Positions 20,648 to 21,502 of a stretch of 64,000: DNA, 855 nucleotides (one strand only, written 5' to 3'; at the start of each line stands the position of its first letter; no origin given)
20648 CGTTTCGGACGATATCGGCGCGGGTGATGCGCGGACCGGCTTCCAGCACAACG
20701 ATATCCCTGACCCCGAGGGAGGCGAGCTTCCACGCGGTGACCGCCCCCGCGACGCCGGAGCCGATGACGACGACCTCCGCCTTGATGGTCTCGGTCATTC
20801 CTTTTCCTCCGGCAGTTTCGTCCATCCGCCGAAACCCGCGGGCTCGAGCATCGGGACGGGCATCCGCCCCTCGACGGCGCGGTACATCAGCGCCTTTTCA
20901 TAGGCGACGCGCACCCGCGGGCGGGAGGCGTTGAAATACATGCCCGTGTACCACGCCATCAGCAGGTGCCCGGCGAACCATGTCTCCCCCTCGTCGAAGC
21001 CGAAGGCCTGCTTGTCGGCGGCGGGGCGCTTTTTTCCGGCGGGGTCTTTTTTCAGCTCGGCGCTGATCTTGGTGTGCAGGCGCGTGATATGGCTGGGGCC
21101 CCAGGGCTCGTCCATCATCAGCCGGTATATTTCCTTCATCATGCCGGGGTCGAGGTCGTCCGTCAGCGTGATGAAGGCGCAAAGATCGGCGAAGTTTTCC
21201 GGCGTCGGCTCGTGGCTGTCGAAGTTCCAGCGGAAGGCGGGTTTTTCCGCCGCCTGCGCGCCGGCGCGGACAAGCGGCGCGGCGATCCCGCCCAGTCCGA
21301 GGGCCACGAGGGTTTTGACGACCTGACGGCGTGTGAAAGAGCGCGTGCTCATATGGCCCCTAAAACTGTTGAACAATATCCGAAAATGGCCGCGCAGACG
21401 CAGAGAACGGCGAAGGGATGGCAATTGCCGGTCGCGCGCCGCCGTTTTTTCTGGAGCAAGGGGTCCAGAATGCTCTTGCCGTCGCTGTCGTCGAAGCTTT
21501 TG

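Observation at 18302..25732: Candidate new system: BcsB-less c-di-GMP glucan synthase coupled to a periplasmic flavo-dehydrogenase, a BcsS barrel and a divergent glucosidase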

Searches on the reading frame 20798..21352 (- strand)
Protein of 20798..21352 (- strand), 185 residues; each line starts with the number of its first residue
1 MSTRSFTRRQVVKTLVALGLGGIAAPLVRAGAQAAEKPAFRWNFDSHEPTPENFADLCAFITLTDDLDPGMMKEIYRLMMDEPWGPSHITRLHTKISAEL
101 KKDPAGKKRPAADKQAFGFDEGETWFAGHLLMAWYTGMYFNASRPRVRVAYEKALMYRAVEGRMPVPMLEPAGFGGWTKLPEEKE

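Call 4: search_protein_families(library=pfam, proteins=[window:20798-21352:-], max_evalue=0.01)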
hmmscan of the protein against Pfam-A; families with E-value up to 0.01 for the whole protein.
seq(185 aa): 1 family
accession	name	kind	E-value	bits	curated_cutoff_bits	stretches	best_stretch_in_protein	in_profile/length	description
PF12318.13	FAD-SLDH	-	3.9e-13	50.4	24.2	1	7-181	2-163/163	Membrane bound FAD containing D-sorbitol dehydrogenase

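Call 5: search_protein_families(library=ncbifam, proteins=[window:20798-21352:-], max_evalue=0.01)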
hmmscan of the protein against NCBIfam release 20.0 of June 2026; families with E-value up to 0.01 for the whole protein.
seq(185 aa): 0 families

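Call 29: search_solved_structures(query=window:20798-21352:-, max_evalue=1)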
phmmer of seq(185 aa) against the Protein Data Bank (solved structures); distinct sequences matched with E-value up to 1: 2.
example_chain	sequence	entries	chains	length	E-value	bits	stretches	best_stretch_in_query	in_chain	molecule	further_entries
7w2j_B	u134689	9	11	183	0.22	14.8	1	130-181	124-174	Fructose dehydrogenase small subunit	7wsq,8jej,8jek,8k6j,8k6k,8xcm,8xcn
6k15_G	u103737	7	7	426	0.39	14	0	39-94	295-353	Chromatin structure-remodeling complex subunit SFH1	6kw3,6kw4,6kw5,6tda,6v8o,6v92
